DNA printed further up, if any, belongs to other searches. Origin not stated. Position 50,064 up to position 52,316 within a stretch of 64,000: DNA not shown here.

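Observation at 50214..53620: Second sigma-TM-extracytoplasmic fusion, plus a nearby 79-bp chimeric remnant copied from two separated parts of it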

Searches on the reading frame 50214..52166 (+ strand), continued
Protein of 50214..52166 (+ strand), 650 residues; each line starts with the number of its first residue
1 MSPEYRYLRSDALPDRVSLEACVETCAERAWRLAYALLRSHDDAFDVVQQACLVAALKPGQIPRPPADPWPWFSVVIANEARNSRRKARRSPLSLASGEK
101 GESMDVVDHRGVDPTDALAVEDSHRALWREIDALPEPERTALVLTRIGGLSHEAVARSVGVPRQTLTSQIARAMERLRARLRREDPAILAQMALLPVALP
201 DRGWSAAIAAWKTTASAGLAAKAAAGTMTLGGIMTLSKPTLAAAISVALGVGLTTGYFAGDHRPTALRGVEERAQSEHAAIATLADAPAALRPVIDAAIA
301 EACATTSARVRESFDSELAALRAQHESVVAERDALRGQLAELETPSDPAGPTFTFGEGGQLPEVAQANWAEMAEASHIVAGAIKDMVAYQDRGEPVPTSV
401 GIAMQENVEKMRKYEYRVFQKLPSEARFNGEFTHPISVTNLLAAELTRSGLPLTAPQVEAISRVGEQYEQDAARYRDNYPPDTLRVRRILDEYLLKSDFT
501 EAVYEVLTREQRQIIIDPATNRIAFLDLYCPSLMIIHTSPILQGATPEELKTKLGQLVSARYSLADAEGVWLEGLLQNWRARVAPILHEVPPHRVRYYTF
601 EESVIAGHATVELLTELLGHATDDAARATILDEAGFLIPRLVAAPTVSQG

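Call 41: predict_structure(alignment_id=A1)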
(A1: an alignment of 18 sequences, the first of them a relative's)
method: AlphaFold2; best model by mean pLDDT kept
length: 650 residues; sequences in the alignment: 18
mean_pLDDT: 79.7   pTM: 0.51
mean pLDDT of the five models: 79.7, 79.1, 77.6, 77.2, 76.6
residues with pLDDT >= 90: 297; 70-90: 202; 50-70: 59; < 50: 92
segments of 3 or more residues with pLDDT < 50: 1-10, 90-112, 227-273, 342-347
pLDDT, mean of each block of 10 residues (from residue 1): 40 76 90 85 90 89 85 89 75 38 37 61 83 89 83 82 91 90 81 73 81 82 53 33 39 34 39 50 54 64 67 76 83 75 51 90 92 94 94 93 93 90 84 93 95 95 96 93 95 97 97 94 93 91 96 94 80 94 96 94 98 95 91 95 69
secondary structure, 60 per line:
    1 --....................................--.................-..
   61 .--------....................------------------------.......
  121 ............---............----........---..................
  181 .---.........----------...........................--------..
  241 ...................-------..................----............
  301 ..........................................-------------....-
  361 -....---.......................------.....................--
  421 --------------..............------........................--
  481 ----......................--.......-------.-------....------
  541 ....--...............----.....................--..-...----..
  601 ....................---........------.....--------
elements in order: H3-38 H41-57 H70-89 H114-132 H136-147 H152-159 H163-181 H185-193 H204-230 H239-259 H267-284 H289-342 H356-359 H362-365 H369-391 H398-418 H435-448 H455-478 H485-506 H509-515 H531-534 E541-544 H547-561 H566-586 H600-620 H624-631 E638-642

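Call 46: fold_search(model_id=the predicted structure, library=pdb)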
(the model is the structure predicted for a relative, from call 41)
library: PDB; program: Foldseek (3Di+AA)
matches with E <= 10: 209; with E <= 0.001: 3
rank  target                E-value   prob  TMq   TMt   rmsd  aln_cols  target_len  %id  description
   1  9m9e_F                3.8e-04  1.00  0.10  0.32  20.8       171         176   27  Structural Basis of Pausing During Transcription Initiation in Mycobacterium tuberculosis (released 2026-01-14)
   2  5uxx_A                6.0e-04  1.00  0.18  0.63   7.2       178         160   21  Co-crystal structure of the sigma factor RpoE in complex with the anti-sigma factor NepR from Bartonella quintana (released 2018-02-28)
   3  5uxx_C                8.9e-04  1.00  0.20  0.68   4.8       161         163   21  Co-crystal structure of the sigma factor RpoE in complex with the anti-sigma factor NepR from Bartonella quintana (released 2018-02-28)
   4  6jbq_F                1.2e-03  1.00  0.11  0.35  26.2       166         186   23  CryoEM structure of Escherichia coli sigmaE transcription initiation complex containing 5nt of RNA (released 2019-05-29)
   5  6dv9_F                1.4e-03  1.00  0.13  0.43  26.1       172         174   23  Crystal structure of Mycobacterium tuberculosis transcription initiation complex(ECF sigma factor L) containing 5nt RN (released 2019-02-20)
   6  9m98_F                1.6e-03  1.00  0.10  0.37  26.4       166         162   27  Structural Basis of Pausing During Transcription Initiation in Mycobacterium tuberculosis (released 2026-01-14)
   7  5wur_A                2.7e-03  1.00  0.19  0.70   8.4       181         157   18  Crystal structure of SigW in complex with its anti-sigma RsiW, an oxdized form (released 2017-03-29)
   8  6jcx_F                2.9e-03  1.00  0.10  0.32  25.6       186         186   20  Mycobacterium tuberculosis transcription initiation complex with ECF sigma factor sigma H and 6nt RNA (released 2019-05-29)
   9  6kon_F                3.2e-03  1.00  0.10  0.34  26.4       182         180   21  Mycobacterium tuberculosis initial transcription complex comprising sigma H and 5'-OH RNA of 5 nt (released 2020-03-11)
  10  1or7_A                3.4e-03  1.00  0.11  0.33  13.8       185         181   24  Crystal Structure of Escherichia coli sigmaE with the Cytoplasmic Domain of its Anti-sigma RseA (released 2003-04-15)
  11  5wuq_B                3.7e-03  1.00  0.19  0.72   7.8       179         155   19  Crystal structure of SigW in complex with its anti-sigma RsiW, a zinc binding form (released 2017-03-29)
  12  5zx2_F                3.8e-03  1.00  0.10  0.35  25.9       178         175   20  Mycobacterium tuberculosis RNA polymerase transcription initiation complex with ECF sigma factor sigma H and 7nt RNA (released 2019-03-20)
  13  9m9d_F                4.2e-03  1.00  0.11  0.40  27.5       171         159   24  Structural Basis of Pausing During Transcription Initiation in Mycobacterium tuberculosis (released 2026-01-14)
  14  6kop_F                4.6e-03  1.00  0.10  0.35  27.3       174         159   22  Mycobacterium tuberculosis initial transcription complex comprising sigma H and 5'-OH RNA of 9 nt (released 2020-03-11)
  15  1or7_B                4.6e-03  1.00  0.10  0.35  13.5       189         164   23  Crystal Structure of Escherichia coli sigmaE with the Cytoplasmic Domain of its Anti-sigma RseA (released 2003-04-15)
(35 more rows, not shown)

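Call 48: find_related_loci(query=A1, collection=genome_contigs, flank=4000)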
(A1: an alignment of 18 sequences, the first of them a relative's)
Query A1 (650 aa) in genome_contigs; peptide patterns used: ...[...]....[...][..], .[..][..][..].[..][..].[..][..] (x = any residue, [..] = any of these).
599 stretches matched a pattern (row limit reached: there are more); 201 encode a relative of the query (tblastn E <= 1e-3); the best 80 are kept; 78 distinct loci.
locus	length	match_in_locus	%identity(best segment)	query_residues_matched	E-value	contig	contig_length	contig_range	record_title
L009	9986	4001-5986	43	11-644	7e-138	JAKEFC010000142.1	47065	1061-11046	MAG: Planctomycetota bacterium isolate PMV_2.27 PMV_2.27.k101_1356413, whole genome shotgun sequence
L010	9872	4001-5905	42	11-649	4e-135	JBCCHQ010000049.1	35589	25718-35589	MAG: Planctomycetota bacterium isolate P01_B01_bin.70 k141_2974749_length_35589_cov_14.0082, whole genome shotgun sequen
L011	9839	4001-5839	41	14-642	2e-131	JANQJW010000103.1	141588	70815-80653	MAG: Planctomycetota bacterium isolate PL25a_bin.13 k99_4600757, whole genome shotgun sequence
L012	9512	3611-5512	40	9-643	1e-127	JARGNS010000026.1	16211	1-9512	MAG: Planctomycetota bacterium isolate bin_bo_oilr1.015 NODE_1682_length_16211_cov_4.317529, whole genome shotgun sequen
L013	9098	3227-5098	40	15-644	2e-127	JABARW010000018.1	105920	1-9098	MAG: Planctomycetota bacterium isolate Bin_91R c_000000000885, whole genome shotgun sequence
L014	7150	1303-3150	39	16-645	2e-125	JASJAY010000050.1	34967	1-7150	MAG: Planctomycetota bacterium isolate MO_035.B4 MO_035.c_332, whole genome shotgun sequence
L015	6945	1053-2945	40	7-642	4e-121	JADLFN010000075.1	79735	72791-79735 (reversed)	MAG: Planctomycetota bacterium isolate SJ383 c_000001503751, whole genome shotgun sequence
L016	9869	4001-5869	40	19-642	3e-120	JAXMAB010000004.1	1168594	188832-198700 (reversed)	MAG: Planctomycetota bacterium isolate STL-PLA1 C1.44.fa-4, whole genome shotgun sequence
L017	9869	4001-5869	41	16-642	5e-116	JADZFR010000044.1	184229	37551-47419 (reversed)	MAG: Planctomycetota bacterium isolate SJ873 c_000000925247, whole genome shotgun sequence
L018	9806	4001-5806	40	19-618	2e-115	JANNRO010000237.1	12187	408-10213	MAG: Planctomycetia bacterium isolate SOY_31_metabat_341 SOY_31_k141_41382, whole genome shotgun sequence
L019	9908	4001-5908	38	15-643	1e-106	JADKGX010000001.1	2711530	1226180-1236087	MAG: Planctomycetota bacterium isolate Ribe_18-Q3-R11-54_MAXAC.269 tig00000386-10-27093100, whole genome shotgun sequenc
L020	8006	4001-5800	38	26-642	4e-91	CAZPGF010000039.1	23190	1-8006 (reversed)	MAG TPA_asm: uncultured Planctomycetales bacterium isolate binchicken_co350_171 genome assembly, contig: NODE_2834_lengt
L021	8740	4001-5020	40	312-650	2e-75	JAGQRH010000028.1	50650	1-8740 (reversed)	MAG: Planctomycetota bacterium isolate HKST-UBA87 NODE_28_length_50650_cov_5.736599, whole genome shotgun sequence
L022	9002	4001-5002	41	312-644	3e-74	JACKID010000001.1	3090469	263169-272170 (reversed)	MAG: Planctomycetota bacterium isolate HK-STAS-PLAN-35 HK-STAS-PLAN-35_1, whole genome shotgun sequence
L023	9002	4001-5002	41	315-640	2e-71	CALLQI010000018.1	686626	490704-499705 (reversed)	MAG TPA_asm: uncultured bacterium isolate SRR6227243_bin.55_CONCOCT_v1.1_MAG genome assembly, contig: ERZ795105.8, whole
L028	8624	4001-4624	41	18-233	2e-38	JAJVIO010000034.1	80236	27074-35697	MAG: Planctomycetota bacterium isolate Bin_90R c_000000000379_partial_0_80236, whole genome shotgun sequence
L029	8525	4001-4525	41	24-201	2e-26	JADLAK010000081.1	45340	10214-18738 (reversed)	MAG: Planctomycetota bacterium isolate SJ126 c_000001367339, whole genome shotgun sequence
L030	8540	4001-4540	42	19-201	7e-31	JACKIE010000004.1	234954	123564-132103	MAG: Planctomycetota bacterium isolate HK-STAS-PLAN-36 HK-STAS-PLAN-36_4, whole genome shotgun sequence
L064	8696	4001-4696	39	19-259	9e-34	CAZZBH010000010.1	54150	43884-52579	MAG TPA_asm: uncultured Planctomycetaceae bacterium isolate SRP193661_co2_81 genome assembly, contig: NODE_601_length_54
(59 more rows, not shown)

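Call 61: search_protein_families(library=pfam, proteins=[L028:3911-7045:+, L029:3884-6979:+, L030:3932-6316:+, L064:3920-7096:+], max_evalue=0.001)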
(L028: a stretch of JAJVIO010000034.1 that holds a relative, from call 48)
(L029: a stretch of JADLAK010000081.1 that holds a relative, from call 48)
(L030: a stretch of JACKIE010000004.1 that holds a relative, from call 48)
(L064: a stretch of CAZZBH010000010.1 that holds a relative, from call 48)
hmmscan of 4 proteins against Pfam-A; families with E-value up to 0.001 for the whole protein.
L028:3911-7045:+ (1045 aa): 23 families
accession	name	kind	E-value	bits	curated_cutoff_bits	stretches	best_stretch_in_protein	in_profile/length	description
PF25174.1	Beta-prop_THOC3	-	1.1e-19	71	305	2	390-495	53-161/272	THOC3 beta-propeller domain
PF23414.1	Beta-prop_EML_2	-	4.5e-17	62.7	90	2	392-528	7-141/266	Echinoderm microtubule-associated protein second beta-propeller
PF08281.18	Sigma70_r4_2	-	6.2e-13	48.6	25.7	1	134-186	2-54/54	Sigma-70, region 4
PF00400.38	WD40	-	1e-11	45.3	27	0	1006-1042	2-38/39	WD domain, G-beta repeat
PF25173.1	Beta-prop_WDR3_1st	-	3.4e-11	43.6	154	1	896-1044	4-142/184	WDR3 first beta-propeller domain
PF24814.1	WD40_Prp19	-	5.7e-11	42.4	320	1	388-529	96-238/281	Prp19 WD40 domain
PF12894.13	ANAPC4_WD40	-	4.5e-10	40.1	22.9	0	438-500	9-75/91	Anaphase-promoting complex subunit 4 WD40 domain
PF24817.1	WD40_WDHD1_1st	-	4.1e-09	36.5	109.9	0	469-533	183-244/291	WDHD1 first WD40 domain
PF04545.22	Sigma70_r4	-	1.6e-07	31.1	24.1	1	139-188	1-50/50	Sigma-70, region 4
PF13360.13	PQQ_2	-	5.5e-07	29.9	27.6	0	404-457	3-55/233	Outer membrane protein assembly factor BamB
PF04542.20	Sigma70_r2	-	5.5e-07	29.7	24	1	44-101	10-70/71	Sigma-70 region 2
PF24796.1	WDR55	-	7.7e-07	28.9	200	0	1002-1044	250-293/296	WDR55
PF23381.1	Beta-prop_IFT122_1st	-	1.1e-06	28.3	28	0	975-1042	15-79/350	IFT122 first beta-propeller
PF24807.1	WD40_CDC20-Fz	-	8.4e-06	25.7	200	0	995-1042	245-292/292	CDC20/Fizzy WD40 domain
PF25168.1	Beta-prop_WDR36-Utp21_2nd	-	9.6e-06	25.5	84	0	984-1043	209-268/335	WDR36/Utp21 second beta-propeller domain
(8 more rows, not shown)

L029:3884-6979:+ (1032 aa): 21 families
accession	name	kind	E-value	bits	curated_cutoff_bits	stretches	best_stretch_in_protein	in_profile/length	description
PF25174.1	Beta-prop_THOC3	-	1.3e-25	90.4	305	2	433-511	68-145/272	THOC3 beta-propeller domain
PF23414.1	Beta-prop_EML_2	-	1.1e-19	71.3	90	2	422-526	6-113/266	Echinoderm microtubule-associated protein second beta-propeller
PF25175.1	Beta-prop_WDR5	-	3.5e-15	56.5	250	0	438-512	120-196/296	WDR5 beta-propeller domain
PF25173.1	Beta-prop_WDR3_1st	-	4e-14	53.2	154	1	430-515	5-91/184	WDR3 first beta-propeller domain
PF24814.1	WD40_Prp19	-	1.9e-13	50.5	320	1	433-515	156-240/281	Prp19 WD40 domain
PF24817.1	WD40_WDHD1_1st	-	9.7e-13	48.4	109.9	0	418-514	9-105/291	WDHD1 first WD40 domain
PF08281.18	Sigma70_r4_2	-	1.2e-09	38.1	25.7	1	138-189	3-54/54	Sigma-70, region 4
PF00400.38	WD40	-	1.9e-09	38.1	27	0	487-517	2-34/39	WD domain, G-beta repeat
PF24807.1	WD40_CDC20-Fz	-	1e-08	35.3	200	0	431-503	26-101/292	CDC20/Fizzy WD40 domain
PF25172.1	Beta-prop_WDR3_2nd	-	1.1e-08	35.1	140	0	458-515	4-59/293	WDR3 second beta-propeller domain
PF23409.1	Beta-prop_EML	-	2.2e-07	31.1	88.2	0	425-515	121-218/267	Echinoderm microtubule-associated protein first beta-propeller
PF24796.1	WDR55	-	2.3e-07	30.6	200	0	423-495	62-136/296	WDR55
PF24805.1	EIF3I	-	6e-07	29.3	200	0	457-511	56-109/324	EIF3I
PF24780.1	WD40_MABP1-WDR62_1st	-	8.3e-07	29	496.3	1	455-528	39-115/328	MABP1/WDR62 first WD40 domain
PF12894.13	ANAPC4_WD40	-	1.9e-06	28.5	22.9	0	454-504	39-89/91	Anaphase-promoting complex subunit 4 WD40 domain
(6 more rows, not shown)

L030:3932-6316:+ (795 aa): 4 families
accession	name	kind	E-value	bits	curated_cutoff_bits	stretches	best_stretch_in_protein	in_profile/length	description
PF08281.18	Sigma70_r4_2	-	3e-14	52.8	25.7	1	125-177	2-54/54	Sigma-70, region 4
PF04545.22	Sigma70_r4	-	2.1e-09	37.2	24.1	1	130-179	1-50/50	Sigma-70, region 4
PF13620.12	CarboxypepD_reg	-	8.4e-06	26.5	32.3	1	606-691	3-76/82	Carboxypeptidase regulatory-like domain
PF04542.20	Sigma70_r2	-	7.5e-05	22.9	24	1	36-93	10-70/71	Sigma-70 region 2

L064:3920-7096:+ (1059 aa): 13 families
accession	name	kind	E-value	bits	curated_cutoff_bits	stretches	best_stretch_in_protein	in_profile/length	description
PF25174.1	Beta-prop_THOC3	-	6.6e-24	84.8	305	2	384-479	53-149/272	THOC3 beta-propeller domain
PF23414.1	Beta-prop_EML_2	-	2.6e-18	66.8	90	1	382-524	3-138/266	Echinoderm microtubule-associated protein second beta-propeller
PF00400.38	WD40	-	4.7e-11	43.2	27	1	1019-1055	2-38/39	WD domain, G-beta repeat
PF25173.1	Beta-prop_WDR3_1st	-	6.9e-11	42.6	154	1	400-552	11-146/184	WDR3 first beta-propeller domain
PF08281.18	Sigma70_r4_2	-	1.5e-10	41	25.7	1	132-183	3-54/54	Sigma-70, region 4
PF24814.1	WD40_Prp19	-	7.8e-10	38.7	320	0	382-486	96-205/281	Prp19 WD40 domain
PF13360.13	PQQ_2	-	9.7e-09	35.7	27.6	1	700-830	96-231/233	Outer membrane protein assembly factor BamB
PF25175.1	Beta-prop_WDR5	-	1.7e-07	31.2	250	0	862-953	111-200/296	WDR5 beta-propeller domain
PF12894.13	ANAPC4_WD40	-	5.4e-06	27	22.9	0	407-450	25-70/91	Anaphase-promoting complex subunit 4 WD40 domain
PF25391.1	WD40_Gbeta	-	6.7e-06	25.8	150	1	388-542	153-300/340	G protein beta WD-40 repeat protein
PF04542.20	Sigma70_r2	-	1.2e-05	25.5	24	1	40-98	10-71/71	Sigma-70 region 2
PF04545.22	Sigma70_r4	-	7.6e-05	22.6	24.1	1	136-185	1-50/50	Sigma-70, region 4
PF24807.1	WD40_CDC20-Fz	-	7.7e-05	22.6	200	0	1008-1057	113-164/292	CDC20/Fizzy WD40 domain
